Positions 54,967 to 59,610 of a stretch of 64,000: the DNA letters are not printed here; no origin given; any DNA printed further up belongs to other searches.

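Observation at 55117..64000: Operon of two giant repeat proteins (beta-propeller + tandem HhH; repeat array + LamG) flanking a low-GC gene: an uncharacterised system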

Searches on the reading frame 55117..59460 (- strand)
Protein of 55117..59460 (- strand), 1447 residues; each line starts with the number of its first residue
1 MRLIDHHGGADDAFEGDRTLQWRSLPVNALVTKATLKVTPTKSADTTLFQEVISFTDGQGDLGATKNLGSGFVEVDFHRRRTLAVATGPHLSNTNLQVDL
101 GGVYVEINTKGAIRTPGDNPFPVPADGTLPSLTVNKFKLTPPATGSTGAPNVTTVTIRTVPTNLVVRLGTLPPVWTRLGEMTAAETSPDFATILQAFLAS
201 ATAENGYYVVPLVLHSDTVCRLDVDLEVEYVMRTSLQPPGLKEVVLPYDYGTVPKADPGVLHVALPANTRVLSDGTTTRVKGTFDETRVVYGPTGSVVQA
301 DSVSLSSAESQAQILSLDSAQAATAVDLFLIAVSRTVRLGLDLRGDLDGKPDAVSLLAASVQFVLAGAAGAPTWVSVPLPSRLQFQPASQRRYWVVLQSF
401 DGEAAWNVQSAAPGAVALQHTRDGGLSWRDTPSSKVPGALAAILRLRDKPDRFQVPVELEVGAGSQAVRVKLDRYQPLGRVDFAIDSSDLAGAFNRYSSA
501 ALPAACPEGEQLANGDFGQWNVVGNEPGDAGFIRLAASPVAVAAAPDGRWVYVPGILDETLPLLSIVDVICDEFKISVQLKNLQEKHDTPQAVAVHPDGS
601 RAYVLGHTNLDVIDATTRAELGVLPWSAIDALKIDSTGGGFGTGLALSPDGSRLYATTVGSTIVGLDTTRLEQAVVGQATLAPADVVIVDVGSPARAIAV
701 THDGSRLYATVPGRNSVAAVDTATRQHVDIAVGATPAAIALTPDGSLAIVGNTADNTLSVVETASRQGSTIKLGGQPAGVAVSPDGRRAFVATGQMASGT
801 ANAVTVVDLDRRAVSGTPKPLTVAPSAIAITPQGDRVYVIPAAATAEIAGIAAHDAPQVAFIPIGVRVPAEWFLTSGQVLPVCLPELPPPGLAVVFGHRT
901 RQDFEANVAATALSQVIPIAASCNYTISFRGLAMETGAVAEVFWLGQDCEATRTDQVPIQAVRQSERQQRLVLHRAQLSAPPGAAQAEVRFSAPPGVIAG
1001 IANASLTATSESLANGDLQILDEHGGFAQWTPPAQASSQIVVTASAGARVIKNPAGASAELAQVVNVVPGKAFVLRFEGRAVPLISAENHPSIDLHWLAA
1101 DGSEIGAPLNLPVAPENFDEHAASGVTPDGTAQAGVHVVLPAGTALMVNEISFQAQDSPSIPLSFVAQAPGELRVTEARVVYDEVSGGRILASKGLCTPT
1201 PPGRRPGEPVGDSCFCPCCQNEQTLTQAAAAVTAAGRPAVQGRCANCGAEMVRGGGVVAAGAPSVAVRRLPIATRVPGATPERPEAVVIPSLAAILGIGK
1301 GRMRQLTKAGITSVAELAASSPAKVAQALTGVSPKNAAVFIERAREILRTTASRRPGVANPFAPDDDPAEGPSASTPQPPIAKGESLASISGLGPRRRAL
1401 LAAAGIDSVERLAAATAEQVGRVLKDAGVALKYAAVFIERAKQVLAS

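Call 7: search_protein_families(library=pfam, proteins=[window:55117-59460:-], max_evalue=0.1)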
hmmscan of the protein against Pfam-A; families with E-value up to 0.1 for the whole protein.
window:55117-59460:- (1447 aa): 9 families
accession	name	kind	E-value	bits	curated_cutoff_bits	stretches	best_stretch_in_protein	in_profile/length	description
PF14520.12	HHH_5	-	8.5e-12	45.8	27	2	1292-1345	4-56/57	Helix-hairpin-helix domain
PF14229.12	DUF4332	-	1.9e-10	41.4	23.2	2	1291-1333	54-96/122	Domain of unknown function (DUF4332)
PF10282.15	Lactonase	-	8.8e-06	25.6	21.7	1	696-769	247-326/344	Lactonase, 7-bladed beta-propeller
PF23393.2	Beta-prop_WDR90_POC16_2nd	-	5.3e-05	23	60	1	579-725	28-160/291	WDR90/POC16, second beta-propeller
PF04994.19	TfoX_C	-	0.00029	21.3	23.1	0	1385-1429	3-47/81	TfoX C-terminal domain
PF18930.5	DUF5679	-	0.0045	17.5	27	1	1219-1253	5-39/40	Domain of unknown function (DUF5679)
PF11731.14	Cdd1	-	0.031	14.9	25.5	0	1291-1330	7-46/86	Pathogenicity locus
PF07676.18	PD40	-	0.036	14.5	20.9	0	638-655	7-24/38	WD40-like Beta Propeller Repeat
PF25174.1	Beta-prop_THOC3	-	0.057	12.9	305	0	695-794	49-149/272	THOC3 beta-propeller domain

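Call 8: search_protein_families(library=ncbifam, proteins=[window:55117-59460:-], max_evalue=0.1)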
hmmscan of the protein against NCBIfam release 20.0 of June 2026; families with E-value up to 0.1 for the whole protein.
window:55117-59460:- (1447 aa): 19 families
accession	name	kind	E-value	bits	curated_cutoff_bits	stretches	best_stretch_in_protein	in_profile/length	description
NF052340.1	hydrazine_beta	equivalog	1.9e-19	70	560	1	670-842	11-181/372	hydrazine synthase subunit beta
TIGR03866.1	PQQ_ABC_repeats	subfamily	1.5e-15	57.1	287.3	1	688-790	36-140/310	PQQ-dependent catabolism-associated beta-propeller protein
TIGR02276.1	beta_rpt_yvtn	repeat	3.4e-11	42.9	27.85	2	743-783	1-42/42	beta-propeller repeat protein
NF052342.1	hydrazine_BC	exception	3.9e-10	38.5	1250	1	690-841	37-186/690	hydrazine synthase subunit beta-gamma fusion subunit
TIGR03491.1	TIGR03491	subfamily_domain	2.7e-08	33.2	97.45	2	1384-1444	211-268/462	TM0106 family RecB-like putative nuclease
NF052460.1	L-NosZ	equivalog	3.6e-08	32.4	700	1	641-856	87-291/480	clade III lactonase-type nitrous-oxide reductase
NF052280.1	7_blade_YncE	equivalog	1e-07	31.1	400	1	567-802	102-326/338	7-bladed beta-propeller protein YncE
NF053768.1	CIS12_fam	equivalog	4.8e-06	25.5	860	1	1302-1362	369-429/715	CIS12 family contractile injection system protein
NF038117.1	choice_anch_I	subfamily_domain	2e-05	23.7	300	1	696-768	60-128/458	choice-of-anchor I family protein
NF008916.0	PRK12278.1-4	equivalog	3.5e-05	23.7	193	2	1268-1335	138-208/223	50S ribosomal protein L21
NF003301.0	PRK04301.1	equivalog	3.6e-05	23.1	259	1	1292-1349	7-63/316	DNA repair and recombination protein RadA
NF002251.0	PRK01172.1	equivalog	0.00015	20.2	891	1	1292-1348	614-669/674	ATP-dependent DNA helicase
NF008915.0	PRK12278.1-1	equivalog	0.0004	20.4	281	1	1367-1423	135-191/216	50S ribosomal protein L21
NF009401.0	PRK12766.1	equivalog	0.0039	16.9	239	0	1384-1430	9-54/238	50S ribosomal protein L32e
NF002882.0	PRK03348.1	equivalog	0.0041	15.9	389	0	1293-1330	183-220/461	DNA polymerase IV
NF002654.0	PRK02362.1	equivalog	0.0064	14.8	887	0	1292-1344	654-703/739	ATP-dependent DNA helicase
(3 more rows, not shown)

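Call 16: find_homologous_proteins(query=window:55117-59460:-, max_evalue=0.001)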
Query window:55117-59460:- (1447 aa): 186 proteins with E <= 0.001 among 8000 candidates; the best 120 are listed.
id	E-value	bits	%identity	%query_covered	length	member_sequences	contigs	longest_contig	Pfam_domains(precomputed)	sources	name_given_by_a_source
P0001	0.0e+0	3146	100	100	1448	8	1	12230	PF10282.16,PF14520.13,PF14229.13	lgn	-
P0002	0.0e+0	1830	61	100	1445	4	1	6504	PF10282.16,PF14520.13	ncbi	-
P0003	0.0e+0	1670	56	100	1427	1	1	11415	PF10391.16,PF14520.13,PF11731.15,PF14229.13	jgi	jgi:DNA-binding beta-propeller fold protein YncE/predicted flap endonuclease-1-like 5' DNA nuclease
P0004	0.0e+0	1666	55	100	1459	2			PF25174.2,PF10391.16,PF14520.13,PF11731.15,PF14229.13,PF07676.19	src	-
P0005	0.0e+0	1576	54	100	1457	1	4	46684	PF10282.16,PF14520.13,PF14229.13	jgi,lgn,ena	-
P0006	0.0e+0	1203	47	94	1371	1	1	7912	PF22494.4,PF10282.16,PF14520.13,PF23414.2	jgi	jgi:DNA-binding beta-propeller fold protein YncE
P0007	0.0e+0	1175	47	93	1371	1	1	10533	PF10282.16,PF14520.13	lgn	-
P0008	0.0e+0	1147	45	93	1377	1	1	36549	PF22494.4,PF25174.2,PF14520.13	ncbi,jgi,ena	-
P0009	0.0e+0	1123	47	88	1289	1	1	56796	PF22494.4,PF10282.16,PF25174.2,PF23414.2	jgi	jgi:YVTN family beta-propeller protein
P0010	0.0e+0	1106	46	88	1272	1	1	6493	PF22494.4,PF25174.2,PF02239.23,PF23414.2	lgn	-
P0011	0.0e+0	1102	44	93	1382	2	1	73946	PF22494.4,PF10282.16,PF25174.2,PF14520.13,PF21783.3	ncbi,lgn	-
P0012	0.0e+0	1097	45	93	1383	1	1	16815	PF22494.4,PF10282.16,PF14520.13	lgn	-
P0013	0.0e+0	1094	45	93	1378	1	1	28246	PF22494.4,PF10282.16,PF25174.2,PF14520.13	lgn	-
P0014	0.0e+0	1092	46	87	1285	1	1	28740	PF25174.2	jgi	jgi:YVTN family beta-propeller protein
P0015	0.0e+0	1080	44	93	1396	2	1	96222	PF10282.16,PF25174.2,PF14520.13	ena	-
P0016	0.0e+0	1079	44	94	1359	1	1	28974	PF22494.4,PF10282.16,PF25174.2,PF14520.13,PF21783.3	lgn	-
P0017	0.0e+0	1072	44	93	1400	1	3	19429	PF22494.4,PF10282.16,PF14520.13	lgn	-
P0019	0.0e+0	1043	44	94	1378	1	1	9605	PF22494.4,PF10282.16,PF25174.2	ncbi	-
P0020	0.0e+0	1040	42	93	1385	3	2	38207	PF25174.2,PF14520.13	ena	-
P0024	1.6e-289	982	40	94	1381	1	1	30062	PF22494.4,PF10282.16,PF14520.13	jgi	jgi:DNA-binding beta-propeller fold protein YncE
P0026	6.3e-288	977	43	93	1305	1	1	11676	PF22494.4,PF10282.16,PF14520.13,PF23414.2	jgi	jgi:hypothetical protein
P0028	6.0e-287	974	41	93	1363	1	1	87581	PF14520.13,PF18930.6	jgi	jgi:DNA-binding beta-propeller fold protein YncE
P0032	2.3e-282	958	41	93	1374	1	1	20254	PF22494.4,PF23393.3,PF10282.16,PF25174.2,PF25172.2,PF14520.13,PF02239.23,PF07676.19,PF08450.19,PF23414.2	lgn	-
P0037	5.8e-279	947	41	93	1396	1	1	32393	PF18930.6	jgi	jgi:DNA-binding beta-propeller fold protein YncE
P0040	3.9e-275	934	42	91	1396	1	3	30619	PF22494.4,PF10282.16,PF14520.13,PF18930.6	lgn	-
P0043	1.1e-272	926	41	88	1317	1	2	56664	PF22494.4,PF10282.16,PF25174.2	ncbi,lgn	-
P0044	2.9e-271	922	42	92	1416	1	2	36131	PF22494.4,PF10282.16,PF25174.2,PF14520.13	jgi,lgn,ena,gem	-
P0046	8.1e-270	917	41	94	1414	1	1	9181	PF10282.16,PF25174.2,PF14520.13,PF07676.19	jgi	jgi:DNA-binding beta-propeller fold protein YncE/predicted flap endonuclease-1-like 5' DNA nuclease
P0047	1.1e-267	910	37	93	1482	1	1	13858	PF13715.13,PF14520.13,PF18930.6,PF13620.13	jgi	jgi:DNA-binding beta-propeller fold protein YncE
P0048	5.1e-267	908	41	93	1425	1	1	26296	PF10282.16,PF14520.13,PF07676.19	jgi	jgi:DNA-binding beta-propeller fold protein YncE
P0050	1.1e-263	896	38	94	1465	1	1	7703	PF22494.4,PF10282.16,PF25174.2,PF14520.13,PF23414.2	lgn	-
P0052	1.5e-262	893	38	93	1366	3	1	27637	PF10282.16,PF14520.13,PF23381.2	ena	-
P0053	3.3e-261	888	39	93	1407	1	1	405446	-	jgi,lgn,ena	jgi:DNA-binding beta-propeller fold protein YncE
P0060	2.8e-254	865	40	94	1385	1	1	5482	PF14520.13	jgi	jgi:YVTN family beta-propeller protein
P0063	6.0e-252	858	39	100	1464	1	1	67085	PF10282.16,PF25174.2,PF14520.13,PF23381.2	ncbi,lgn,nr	ncbi:MAG TPA: helix-hairpin-helix domain-containing protein [Pyrinomonadaceae bacterium]|nr:helix-ha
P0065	1.7e-251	856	39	93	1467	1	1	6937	PF10282.16,PF25174.2,PF14520.13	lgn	-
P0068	4.8e-250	851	40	93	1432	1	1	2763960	PF10282.16,PF14520.13,PF07676.19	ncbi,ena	-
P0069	6.8e-250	851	43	78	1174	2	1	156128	PF22494.4,PF10282.16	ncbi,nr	ncbi:MAG: YncE family protein [Candidatus Methylomirabilis sp.]|nr:YncE family protein [Candidatus M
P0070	7.5e-249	847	39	93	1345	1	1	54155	PF14520.13,PF18930.6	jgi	jgi:DNA-binding beta-propeller fold protein YncE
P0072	1.6e-248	846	39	93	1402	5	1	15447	PF10282.16,PF25174.2,PF14520.13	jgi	-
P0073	1.1e-246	840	37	93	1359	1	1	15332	PF10282.16,PF14520.13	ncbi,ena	-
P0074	1.4e-246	840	39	93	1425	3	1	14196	PF22494.4,PF23393.3,PF10282.16,PF25174.2,PF14520.13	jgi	jgi:DNA-binding beta-propeller fold protein YncE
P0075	2.1e-246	839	39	93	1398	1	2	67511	PF10282.16,PF14520.13,PF07676.19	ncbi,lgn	-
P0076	1.7e-245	836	38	94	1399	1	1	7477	PF10282.16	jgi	jgi:DNA-binding beta-propeller fold protein YncE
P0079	1.6e-243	830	45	68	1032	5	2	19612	PF22494.4,PF10282.16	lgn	-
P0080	9.2e-243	827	39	93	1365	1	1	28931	PF14520.13,PF18930.6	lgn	-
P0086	1.0e-234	801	37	93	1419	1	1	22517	PF22494.4,PF10282.16,PF14520.13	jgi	jgi:YVTN family beta-propeller protein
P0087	6.2e-233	795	39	93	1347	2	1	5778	PF14520.13,PF18930.6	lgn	-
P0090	3.5e-231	789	38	93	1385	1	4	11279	PF22494.4,PF14520.13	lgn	-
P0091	2.5e-230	786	38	92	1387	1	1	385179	PF10282.16,PF14520.13,PF18930.6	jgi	jgi:DNA-binding beta-propeller fold protein YncE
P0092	5.4e-225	768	37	93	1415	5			PF14520.13,PF18930.6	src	-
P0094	5.4e-224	765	37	93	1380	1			PF10282.16,PF07676.19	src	-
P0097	1.3e-221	757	36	93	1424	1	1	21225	PF10282.16,PF25174.2,PF14520.13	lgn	-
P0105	1.8e-214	733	37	93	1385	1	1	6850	PF14520.13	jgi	jgi:DNA-binding beta-propeller fold protein YncE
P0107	2.5e-212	726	34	93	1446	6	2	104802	PF14520.13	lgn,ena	-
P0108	1.1e-210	721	36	91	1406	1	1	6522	PF10282.16,PF14520.13,PF18930.6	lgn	-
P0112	5.1e-208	712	36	92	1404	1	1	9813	PF10282.16,PF14520.13,PF21783.3,PF18930.6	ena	-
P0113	1.7e-207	710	40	75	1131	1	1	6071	PF22494.4,PF10282.16,PF14520.13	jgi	jgi:YVTN family beta-propeller protein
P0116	3.4e-205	703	35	91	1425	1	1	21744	PF14520.13,PF18930.6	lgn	-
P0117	6.4e-205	702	35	91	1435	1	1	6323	PF22494.4,PF10282.16,PF14520.13,PF18930.6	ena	-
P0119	2.8e-202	693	35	92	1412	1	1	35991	PF10282.16,PF14520.13,PF18930.6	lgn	-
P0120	2.0e-199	684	36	93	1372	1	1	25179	PF10282.16,PF14520.13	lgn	-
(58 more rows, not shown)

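Call 17: find_encoding_contigs(protein=P0068, flank=10000, max_places=1)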
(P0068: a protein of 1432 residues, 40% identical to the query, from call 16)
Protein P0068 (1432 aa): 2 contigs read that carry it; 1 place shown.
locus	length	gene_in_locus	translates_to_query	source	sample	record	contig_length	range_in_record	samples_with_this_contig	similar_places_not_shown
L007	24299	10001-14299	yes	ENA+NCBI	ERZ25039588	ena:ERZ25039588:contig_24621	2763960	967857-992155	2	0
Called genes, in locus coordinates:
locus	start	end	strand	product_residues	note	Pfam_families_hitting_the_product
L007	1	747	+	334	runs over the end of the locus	PF22759:E217_GP41 (faint)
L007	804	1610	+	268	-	-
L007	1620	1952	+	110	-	-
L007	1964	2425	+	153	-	PF10934:Sheath_initiator (weak)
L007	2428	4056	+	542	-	PF04865:Baseplate_J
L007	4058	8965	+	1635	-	PF27198:FlaEY_3rd (faint)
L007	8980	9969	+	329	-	-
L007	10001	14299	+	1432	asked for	PF07676:PD40 (faint), PF10282:Lactonase (faint), PF14520:HHH_5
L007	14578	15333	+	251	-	PF13472:Lipase_GDSL_2 (weak)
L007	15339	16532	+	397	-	PF14027:Questin_oxidase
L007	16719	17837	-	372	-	PF00144:Beta-lactamase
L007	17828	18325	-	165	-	-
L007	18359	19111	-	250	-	PF01965:DJ-1_PfpI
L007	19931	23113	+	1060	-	PF00486:Trans_reg_C, PF13414:TPR_11 (faint), PF13424:TPR_12 (faint), PF13428:TPR_14 (faint), PF25063:ARM_TT21_C (faint), PF00515:TPR_1 (faint), PF13432:TPR_16, PF14559:TPR_19 (weak), +6 more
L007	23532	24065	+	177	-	PF02357:NusG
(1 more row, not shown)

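Call 18: find_encoding_contigs(protein=P0053, flank=10000, max_places=1)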
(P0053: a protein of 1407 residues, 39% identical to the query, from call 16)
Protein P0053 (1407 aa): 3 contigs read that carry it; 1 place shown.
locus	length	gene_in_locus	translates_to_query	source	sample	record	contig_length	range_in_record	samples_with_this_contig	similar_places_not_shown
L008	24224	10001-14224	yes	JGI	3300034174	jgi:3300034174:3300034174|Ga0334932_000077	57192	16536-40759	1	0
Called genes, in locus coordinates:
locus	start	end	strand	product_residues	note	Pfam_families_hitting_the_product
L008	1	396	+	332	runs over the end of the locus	-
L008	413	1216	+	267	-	PF04717:Phage_base_V (weak)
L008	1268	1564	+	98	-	-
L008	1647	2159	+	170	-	PF10934:Sheath_initiator (weak)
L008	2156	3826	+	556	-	PF04865:Baseplate_J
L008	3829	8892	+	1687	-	PF27198:FlaEY_3rd (faint)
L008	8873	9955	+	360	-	-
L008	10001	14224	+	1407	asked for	-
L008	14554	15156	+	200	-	PF00872:Transposase_mut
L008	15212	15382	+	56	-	-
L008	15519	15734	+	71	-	-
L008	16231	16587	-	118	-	-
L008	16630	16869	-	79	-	-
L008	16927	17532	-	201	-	PF02411:MerT, PF00403:HMA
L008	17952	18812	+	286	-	PF02668:TauD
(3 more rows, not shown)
